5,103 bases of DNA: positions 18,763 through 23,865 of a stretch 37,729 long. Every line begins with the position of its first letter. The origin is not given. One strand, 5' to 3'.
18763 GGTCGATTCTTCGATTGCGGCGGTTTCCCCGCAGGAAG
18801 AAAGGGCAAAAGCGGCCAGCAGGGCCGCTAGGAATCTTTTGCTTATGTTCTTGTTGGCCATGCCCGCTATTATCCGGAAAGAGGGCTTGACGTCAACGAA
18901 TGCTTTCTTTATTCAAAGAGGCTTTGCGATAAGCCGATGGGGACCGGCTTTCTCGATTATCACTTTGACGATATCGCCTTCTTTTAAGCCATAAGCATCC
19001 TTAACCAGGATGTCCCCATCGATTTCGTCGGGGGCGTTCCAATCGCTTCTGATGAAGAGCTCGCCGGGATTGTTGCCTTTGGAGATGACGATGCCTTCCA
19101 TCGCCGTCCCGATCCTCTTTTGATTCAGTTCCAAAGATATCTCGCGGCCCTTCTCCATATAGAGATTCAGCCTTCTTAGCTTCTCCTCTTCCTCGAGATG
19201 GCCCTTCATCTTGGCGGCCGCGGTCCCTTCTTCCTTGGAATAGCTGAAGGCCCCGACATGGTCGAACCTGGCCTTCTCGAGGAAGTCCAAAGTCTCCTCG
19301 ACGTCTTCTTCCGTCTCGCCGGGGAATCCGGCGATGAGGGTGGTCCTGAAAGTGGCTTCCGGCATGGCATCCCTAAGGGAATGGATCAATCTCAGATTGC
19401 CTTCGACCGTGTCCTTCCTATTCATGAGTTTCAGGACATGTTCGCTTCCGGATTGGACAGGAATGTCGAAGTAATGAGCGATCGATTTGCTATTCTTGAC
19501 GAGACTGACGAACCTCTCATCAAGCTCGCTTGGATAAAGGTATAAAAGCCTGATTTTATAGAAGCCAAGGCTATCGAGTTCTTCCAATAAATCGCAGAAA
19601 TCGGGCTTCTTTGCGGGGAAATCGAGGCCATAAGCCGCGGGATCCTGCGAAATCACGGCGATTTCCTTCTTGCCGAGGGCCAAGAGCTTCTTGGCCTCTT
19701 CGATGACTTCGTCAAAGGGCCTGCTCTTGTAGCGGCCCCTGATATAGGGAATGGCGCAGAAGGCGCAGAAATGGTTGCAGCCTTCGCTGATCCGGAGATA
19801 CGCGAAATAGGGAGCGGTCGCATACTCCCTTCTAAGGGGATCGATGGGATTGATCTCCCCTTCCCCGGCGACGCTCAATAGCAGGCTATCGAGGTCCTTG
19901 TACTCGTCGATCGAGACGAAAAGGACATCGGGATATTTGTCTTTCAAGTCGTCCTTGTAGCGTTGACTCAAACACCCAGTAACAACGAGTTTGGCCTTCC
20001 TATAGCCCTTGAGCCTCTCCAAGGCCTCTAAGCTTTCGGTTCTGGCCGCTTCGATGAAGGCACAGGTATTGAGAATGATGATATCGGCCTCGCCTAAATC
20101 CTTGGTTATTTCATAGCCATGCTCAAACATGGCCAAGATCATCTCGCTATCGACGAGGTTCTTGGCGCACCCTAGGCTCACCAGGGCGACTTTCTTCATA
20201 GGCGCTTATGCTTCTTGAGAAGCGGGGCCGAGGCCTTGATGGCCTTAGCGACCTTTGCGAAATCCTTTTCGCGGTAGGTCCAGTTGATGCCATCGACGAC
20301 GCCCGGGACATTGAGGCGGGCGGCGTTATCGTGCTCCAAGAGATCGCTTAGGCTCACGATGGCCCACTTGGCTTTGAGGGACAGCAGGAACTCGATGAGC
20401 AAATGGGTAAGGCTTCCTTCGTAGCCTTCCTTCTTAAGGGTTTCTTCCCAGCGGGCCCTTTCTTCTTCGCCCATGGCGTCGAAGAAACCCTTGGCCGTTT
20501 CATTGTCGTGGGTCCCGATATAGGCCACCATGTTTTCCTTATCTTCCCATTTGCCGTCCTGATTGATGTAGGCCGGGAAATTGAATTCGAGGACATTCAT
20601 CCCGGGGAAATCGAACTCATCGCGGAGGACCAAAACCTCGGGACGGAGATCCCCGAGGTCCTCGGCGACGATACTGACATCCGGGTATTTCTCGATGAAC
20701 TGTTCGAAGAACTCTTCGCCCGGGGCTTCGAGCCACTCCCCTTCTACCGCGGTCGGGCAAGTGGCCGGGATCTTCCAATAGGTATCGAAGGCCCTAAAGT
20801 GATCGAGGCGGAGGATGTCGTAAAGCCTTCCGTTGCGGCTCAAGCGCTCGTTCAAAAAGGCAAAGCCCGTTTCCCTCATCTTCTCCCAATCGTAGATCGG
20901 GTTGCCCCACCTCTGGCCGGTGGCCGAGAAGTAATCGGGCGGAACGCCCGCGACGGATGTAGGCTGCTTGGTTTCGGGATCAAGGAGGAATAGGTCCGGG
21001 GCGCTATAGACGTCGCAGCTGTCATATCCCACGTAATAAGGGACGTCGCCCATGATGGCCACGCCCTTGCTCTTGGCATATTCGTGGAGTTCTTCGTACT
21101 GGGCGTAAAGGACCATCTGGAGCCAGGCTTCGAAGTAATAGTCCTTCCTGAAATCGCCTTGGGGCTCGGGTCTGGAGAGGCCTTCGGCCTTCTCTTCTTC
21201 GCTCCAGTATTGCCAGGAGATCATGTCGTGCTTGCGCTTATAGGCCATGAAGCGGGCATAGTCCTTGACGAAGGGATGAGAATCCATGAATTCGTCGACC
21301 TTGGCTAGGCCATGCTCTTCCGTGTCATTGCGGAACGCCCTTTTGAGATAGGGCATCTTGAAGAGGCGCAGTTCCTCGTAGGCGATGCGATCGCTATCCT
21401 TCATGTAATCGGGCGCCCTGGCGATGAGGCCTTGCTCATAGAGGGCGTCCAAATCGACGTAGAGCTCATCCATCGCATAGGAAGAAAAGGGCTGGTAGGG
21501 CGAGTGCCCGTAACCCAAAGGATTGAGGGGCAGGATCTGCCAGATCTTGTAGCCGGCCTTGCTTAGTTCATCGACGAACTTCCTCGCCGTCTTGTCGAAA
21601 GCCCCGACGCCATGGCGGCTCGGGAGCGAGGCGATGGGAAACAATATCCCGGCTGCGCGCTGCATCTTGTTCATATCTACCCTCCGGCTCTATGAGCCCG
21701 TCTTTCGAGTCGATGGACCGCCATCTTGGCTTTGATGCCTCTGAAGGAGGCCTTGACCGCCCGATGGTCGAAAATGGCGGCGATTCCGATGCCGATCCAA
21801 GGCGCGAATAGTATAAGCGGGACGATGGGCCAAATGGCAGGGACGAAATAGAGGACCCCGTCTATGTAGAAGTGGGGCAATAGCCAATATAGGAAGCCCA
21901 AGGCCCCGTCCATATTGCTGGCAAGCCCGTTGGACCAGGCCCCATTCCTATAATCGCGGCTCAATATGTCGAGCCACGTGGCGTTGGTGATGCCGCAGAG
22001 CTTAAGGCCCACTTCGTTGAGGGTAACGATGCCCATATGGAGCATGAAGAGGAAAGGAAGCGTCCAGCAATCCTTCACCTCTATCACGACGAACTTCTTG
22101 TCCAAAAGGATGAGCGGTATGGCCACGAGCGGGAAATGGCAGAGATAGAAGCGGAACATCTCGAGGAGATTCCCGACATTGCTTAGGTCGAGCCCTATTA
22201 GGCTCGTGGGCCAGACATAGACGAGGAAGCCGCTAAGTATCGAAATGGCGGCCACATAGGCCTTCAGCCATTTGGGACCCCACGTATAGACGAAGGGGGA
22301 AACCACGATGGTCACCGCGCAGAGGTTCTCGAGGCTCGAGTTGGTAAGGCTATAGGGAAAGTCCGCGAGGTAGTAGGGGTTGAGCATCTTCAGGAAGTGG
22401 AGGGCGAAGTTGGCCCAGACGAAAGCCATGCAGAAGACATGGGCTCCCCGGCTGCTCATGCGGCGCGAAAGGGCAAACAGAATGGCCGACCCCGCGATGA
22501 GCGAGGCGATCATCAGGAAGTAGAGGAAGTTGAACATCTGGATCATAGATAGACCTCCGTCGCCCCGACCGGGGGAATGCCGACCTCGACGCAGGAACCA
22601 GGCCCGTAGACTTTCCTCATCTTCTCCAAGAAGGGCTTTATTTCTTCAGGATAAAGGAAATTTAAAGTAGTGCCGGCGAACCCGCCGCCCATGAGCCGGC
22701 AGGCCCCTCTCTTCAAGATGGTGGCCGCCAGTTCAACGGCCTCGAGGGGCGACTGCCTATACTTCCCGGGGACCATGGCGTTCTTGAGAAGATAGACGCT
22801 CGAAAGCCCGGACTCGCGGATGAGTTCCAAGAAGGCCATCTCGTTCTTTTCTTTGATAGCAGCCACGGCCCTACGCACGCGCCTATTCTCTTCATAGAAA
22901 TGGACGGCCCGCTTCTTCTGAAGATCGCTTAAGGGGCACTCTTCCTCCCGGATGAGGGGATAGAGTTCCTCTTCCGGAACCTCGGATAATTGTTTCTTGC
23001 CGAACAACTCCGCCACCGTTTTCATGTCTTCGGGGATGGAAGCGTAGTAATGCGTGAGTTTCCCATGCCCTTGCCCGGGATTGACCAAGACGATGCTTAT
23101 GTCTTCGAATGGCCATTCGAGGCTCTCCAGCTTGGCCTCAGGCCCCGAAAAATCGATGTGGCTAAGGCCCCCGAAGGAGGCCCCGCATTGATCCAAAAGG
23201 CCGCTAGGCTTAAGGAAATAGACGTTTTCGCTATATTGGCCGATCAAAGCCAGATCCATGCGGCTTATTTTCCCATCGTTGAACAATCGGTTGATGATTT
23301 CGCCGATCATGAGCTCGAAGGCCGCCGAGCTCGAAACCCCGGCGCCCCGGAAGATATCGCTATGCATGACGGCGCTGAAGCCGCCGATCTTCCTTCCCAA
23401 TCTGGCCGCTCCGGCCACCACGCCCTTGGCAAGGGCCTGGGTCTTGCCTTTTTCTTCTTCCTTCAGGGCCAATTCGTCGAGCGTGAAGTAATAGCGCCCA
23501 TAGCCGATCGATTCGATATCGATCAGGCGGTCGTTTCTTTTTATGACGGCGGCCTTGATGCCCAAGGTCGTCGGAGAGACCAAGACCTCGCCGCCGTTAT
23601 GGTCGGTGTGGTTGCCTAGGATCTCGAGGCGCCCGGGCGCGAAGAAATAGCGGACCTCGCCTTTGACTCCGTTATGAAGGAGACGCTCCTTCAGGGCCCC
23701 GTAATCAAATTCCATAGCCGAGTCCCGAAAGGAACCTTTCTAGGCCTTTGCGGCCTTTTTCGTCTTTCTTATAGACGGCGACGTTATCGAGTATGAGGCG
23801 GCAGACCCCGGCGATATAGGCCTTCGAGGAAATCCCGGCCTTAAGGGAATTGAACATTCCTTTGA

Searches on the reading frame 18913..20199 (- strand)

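Call 12: search_protein_families(library=pfam, proteins=[window:18913-20199:-], max_evalue=0.001)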
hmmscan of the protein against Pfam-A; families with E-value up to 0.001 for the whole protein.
window:18913-20199:- (428 aa): 3 families
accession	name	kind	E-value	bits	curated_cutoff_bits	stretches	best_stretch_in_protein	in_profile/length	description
PF04055.27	Radical_SAM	-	2.5e-28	99.8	29.5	1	137-307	3-166/166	Radical SAM superfamily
PF00919.26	UPF0004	-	2.1e-24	85.8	27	1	3-92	1-93/98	Uncharacterized protein family UPF0004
PF18693.7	TRAM_2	-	1.4e-06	28.8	27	1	364-426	2-61/63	TRAM domain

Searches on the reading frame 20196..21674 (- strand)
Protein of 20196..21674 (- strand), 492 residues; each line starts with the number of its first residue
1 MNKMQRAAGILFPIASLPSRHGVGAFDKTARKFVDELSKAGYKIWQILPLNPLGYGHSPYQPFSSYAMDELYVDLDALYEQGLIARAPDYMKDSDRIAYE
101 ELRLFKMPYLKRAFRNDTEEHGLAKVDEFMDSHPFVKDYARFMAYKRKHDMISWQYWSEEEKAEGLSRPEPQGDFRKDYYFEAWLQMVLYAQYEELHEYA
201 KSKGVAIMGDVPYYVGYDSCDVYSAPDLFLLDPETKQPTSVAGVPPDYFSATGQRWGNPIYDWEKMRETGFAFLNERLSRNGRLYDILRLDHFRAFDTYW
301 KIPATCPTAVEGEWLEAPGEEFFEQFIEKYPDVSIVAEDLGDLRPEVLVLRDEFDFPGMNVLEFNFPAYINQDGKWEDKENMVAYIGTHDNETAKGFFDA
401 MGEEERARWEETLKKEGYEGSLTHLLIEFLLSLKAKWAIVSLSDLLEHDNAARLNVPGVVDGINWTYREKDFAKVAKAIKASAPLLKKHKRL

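Call 12: search_protein_families(library=pfam, proteins=[window:20196-21674:-], max_evalue=0.001)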
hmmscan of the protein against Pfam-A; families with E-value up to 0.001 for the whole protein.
window:20196-21674:- (492 aa): 1 family
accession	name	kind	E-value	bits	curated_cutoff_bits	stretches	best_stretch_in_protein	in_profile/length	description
PF02446.23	Glyco_hydro_77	-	3.6e-137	458.5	25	1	13-470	2-460/465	4-alpha-glucanotransferase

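Call 19: find_homologous_proteins(query=window:20196-21674:-, max_evalue=1e-30)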
Query window:20196-21674:- (492 aa): 7976 proteins with E <= 1e-30 among 8000 candidates; the best 120 are listed.
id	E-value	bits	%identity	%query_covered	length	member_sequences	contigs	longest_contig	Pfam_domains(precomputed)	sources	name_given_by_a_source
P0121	0.0e+0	1149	100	100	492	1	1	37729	PF02446.24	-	-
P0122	5.7e-238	809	69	100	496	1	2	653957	PF02446.24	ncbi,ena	-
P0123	8.2e-234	795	66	100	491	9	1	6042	PF02446.24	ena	-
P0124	2.1e-198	678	60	100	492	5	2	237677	PF02446.24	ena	-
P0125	4.8e-180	618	53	99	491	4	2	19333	PF02446.24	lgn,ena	-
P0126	1.3e-179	616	56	97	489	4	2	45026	PF02446.24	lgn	-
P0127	5.2e-177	608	54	99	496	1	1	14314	PF02446.24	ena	-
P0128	7.5e-176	604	56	99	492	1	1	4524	PF02446.24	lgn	-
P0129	3.4e-175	602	54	100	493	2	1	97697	PF02446.24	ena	-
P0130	9.6e-175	600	53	100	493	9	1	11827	PF02446.24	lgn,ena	-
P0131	1.6e-174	600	52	97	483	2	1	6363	PF02446.24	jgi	jgi:4-alpha-glucanotransferase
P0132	1.9e-174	599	53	100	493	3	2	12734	PF02446.24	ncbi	-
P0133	2.2e-174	599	54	99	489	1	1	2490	PF02446.24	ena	-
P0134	6.2e-174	598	56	94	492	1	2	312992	PF02446.24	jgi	jgi:4-alpha-glucanotransferase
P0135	2.8e-173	595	52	99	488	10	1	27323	PF02446.24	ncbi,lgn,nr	ncbi:MAG: 4-alpha-glucanotransferase [Bacilli bacterium]|nr:4-alpha-glucanotransferase [Bacilli bact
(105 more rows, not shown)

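Call 43: find_related_loci(query=window:20196-21674:-, collection=genome_contigs, flank=10000)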
Query window:20196-21674:- (492 aa) in genome_contigs; peptide patterns used: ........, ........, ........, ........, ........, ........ (x = any residue, [..] = any of these).
102 stretches matched a pattern; 93 encode a relative of the query (tblastn E <= 1e-3); the best 80 are kept; 80 distinct loci.
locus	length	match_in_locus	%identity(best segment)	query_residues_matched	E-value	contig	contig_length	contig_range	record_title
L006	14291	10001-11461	69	1-488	0e+0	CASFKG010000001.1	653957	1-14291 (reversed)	uncultured bacterium isolate A73_L2_314314_idba_bin.126 genome assembly, contig: A73_L2_314314_idba_bin.126.fa_scaffold_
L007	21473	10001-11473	66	1-492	0e+0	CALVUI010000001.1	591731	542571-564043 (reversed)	MAG: uncultured Bacilli bacterium isolate BRZ_RV__bin55 genome assembly, contig: BRZ_RV__NODE_1_length_591731_cov_14.195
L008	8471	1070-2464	48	1-473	4e-145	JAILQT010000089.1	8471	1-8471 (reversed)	MAG: Solobacterium sp. isolate RUI365 k141_5351902_flag=0_multi=9.0000_len=8471, whole genome shotgun sequence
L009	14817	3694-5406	45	4-492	4e-120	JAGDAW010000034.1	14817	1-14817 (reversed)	MAG: Lachnospiraceae bacterium isolate RGIG10300 Yak_Rumen.Co__c977366, whole genome shotgun sequence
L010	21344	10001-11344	44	6-468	4e-118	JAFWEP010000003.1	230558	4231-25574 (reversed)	MAG: Erysipelotrichaceae bacterium isolate RGIG5669 Sheep_Duodenum-5__c247, whole genome shotgun sequence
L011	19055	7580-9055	53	3-491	7e-164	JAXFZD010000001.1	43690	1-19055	MAG: Bacilli bacterium isolate C4 bin12 ctg000000381, whole genome shotgun sequence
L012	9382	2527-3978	38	8-490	6e-103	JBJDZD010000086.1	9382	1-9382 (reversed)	MAG: Eubacteriales bacterium isolate LOHA14_bin.037 NODE_3572_length_9382_cov_6.690254, whole genome shotgun sequence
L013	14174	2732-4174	38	2-474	7e-101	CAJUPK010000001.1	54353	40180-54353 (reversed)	MAG TPA_asm: uncultured Oscillospiraceae bacterium isolate MGBC160578 genome assembly, contig: MGBC160578.1, whole genom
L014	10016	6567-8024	40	1-474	1e-100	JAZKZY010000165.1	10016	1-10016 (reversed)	MAG: Candidatus Scatosoma sp. isolate T1900045082_TC20190076.MAGScoT_cleanbin_000021 SGB_4667_k141_1542102, whole genome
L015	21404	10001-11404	40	4-468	4e-100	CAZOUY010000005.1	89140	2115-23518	MAG TPA_asm: uncultured Coprobacillus sp. isolate binchicken_co370_211 genome assembly, contig: NODE_371_length_89140_co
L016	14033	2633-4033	39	3-471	2e-99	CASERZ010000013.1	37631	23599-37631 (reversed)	uncultured Christensenella sp. isolate O73_L3_325325_idba_bin.69 genome assembly, contig: O73_L3_325325_idba_bin.69.fa_s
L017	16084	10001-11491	37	1-491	1e-99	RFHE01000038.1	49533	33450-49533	MAG: Calditrichaeota bacterium isolate J042 k99_81245, whole genome shotgun sequence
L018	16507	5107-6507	40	3-471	3e-99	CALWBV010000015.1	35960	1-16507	MAG: uncultured Christensenellaceae bacterium isolate BRZ_KS__bin91 genome assembly, contig: BRZ_KS__NODE_1746_length_35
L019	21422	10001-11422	39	3-468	5e-99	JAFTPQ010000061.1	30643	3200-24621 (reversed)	MAG: Clostridia bacterium isolate RGIG4035 Roe_deer_Cecum-5__c546070, whole genome shotgun sequence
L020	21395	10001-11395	39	5-468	5e-98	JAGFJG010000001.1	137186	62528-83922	MAG: Caldilineales bacterium isolate mag.17 k127_2169286, whole genome shotgun sequence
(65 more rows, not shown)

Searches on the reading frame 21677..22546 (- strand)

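Call 12: search_protein_families(library=pfam, proteins=[window:21677-22546:-], max_evalue=0.001)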
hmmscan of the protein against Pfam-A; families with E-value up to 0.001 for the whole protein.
window:21677-22546:- (289 aa): 1 family
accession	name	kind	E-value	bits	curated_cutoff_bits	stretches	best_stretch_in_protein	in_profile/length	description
PF14808.11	TMEM164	-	5.6e-05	23.2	25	1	7-174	7-168/217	TMEM164 family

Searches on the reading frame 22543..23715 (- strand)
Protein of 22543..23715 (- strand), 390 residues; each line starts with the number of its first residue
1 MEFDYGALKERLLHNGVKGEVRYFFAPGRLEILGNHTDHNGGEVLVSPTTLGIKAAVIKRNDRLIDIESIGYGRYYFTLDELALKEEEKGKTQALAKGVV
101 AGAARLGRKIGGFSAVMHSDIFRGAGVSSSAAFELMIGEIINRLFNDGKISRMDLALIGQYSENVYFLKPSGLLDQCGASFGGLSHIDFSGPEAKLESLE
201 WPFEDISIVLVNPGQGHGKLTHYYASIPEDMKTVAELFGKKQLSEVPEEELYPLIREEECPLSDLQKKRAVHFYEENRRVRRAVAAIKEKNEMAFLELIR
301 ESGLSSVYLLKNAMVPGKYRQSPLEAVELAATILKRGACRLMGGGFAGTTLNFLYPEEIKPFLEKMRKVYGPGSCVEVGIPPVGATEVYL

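Call 12: search_protein_families(library=pfam, proteins=[window:22543-23715:-], max_evalue=0.001)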
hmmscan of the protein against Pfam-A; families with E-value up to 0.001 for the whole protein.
window:22543-23715:- (390 aa): 2 families
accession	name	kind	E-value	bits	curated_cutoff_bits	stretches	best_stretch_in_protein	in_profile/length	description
PF00288.32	GHMP_kinases_N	-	2.6e-11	44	22.3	1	104-183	12-87/87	GHMP kinases N terminal domain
PF10509.15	GalKase_gal_bdg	-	6.6e-11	42.1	23.1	1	20-57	11-47/49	Galactokinase galactose-binding signature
